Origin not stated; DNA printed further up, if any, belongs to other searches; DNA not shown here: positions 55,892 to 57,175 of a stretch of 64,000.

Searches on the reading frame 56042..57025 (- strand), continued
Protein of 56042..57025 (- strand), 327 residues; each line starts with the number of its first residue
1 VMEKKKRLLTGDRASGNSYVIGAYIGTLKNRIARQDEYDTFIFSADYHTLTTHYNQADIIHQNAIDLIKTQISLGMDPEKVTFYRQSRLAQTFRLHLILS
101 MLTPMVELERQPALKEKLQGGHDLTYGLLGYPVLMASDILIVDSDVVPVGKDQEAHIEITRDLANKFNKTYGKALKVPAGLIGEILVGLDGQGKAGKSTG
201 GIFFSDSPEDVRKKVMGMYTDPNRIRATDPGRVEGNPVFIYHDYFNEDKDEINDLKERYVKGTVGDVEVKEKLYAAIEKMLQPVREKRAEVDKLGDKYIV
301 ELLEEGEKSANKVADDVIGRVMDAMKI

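Call 41: find_encoding_contigs(protein=P0029, flank=2000, max_places=2)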
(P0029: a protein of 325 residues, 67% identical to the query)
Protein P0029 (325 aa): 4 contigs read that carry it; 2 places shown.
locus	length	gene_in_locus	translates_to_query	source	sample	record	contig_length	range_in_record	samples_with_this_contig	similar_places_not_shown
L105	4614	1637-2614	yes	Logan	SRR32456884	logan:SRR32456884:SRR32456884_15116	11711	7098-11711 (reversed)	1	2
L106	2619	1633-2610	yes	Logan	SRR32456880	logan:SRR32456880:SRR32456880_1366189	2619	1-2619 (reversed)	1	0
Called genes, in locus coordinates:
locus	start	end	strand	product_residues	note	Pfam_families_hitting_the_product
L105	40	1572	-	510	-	PF08308:PEGA (weak)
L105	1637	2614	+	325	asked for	PF00579:tRNA-synt_1b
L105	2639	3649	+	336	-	PF06723:MreB_Mbl, PF00012:HSP70, PF14450:FtsA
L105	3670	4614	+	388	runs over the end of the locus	PF08014:MATCAP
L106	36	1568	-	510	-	PF08308:PEGA (weak)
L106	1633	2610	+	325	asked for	PF00579:tRNA-synt_1b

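Call 55: find_encoding_contigs(protein=P0042, flank=2000, max_places=3)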
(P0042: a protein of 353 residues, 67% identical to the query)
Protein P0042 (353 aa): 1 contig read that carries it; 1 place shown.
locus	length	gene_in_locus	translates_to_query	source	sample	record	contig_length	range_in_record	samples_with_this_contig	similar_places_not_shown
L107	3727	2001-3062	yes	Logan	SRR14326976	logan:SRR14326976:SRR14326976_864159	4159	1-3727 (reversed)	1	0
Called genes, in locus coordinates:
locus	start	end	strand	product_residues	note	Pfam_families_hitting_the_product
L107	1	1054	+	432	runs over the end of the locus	PF00464:SHMT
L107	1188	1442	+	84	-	-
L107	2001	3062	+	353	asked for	PF00579:tRNA-synt_1b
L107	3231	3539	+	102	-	-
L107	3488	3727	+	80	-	?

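Call 56: find_encoding_contigs(protein=P0077, flank=2000, max_places=3)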
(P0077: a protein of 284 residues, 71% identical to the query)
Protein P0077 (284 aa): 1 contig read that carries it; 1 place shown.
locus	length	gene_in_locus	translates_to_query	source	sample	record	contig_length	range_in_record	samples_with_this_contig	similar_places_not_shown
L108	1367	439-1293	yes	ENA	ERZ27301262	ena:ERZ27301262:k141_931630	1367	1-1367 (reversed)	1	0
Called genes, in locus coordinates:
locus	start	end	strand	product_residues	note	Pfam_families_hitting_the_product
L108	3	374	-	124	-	?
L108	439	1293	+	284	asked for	PF00579:tRNA-synt_1b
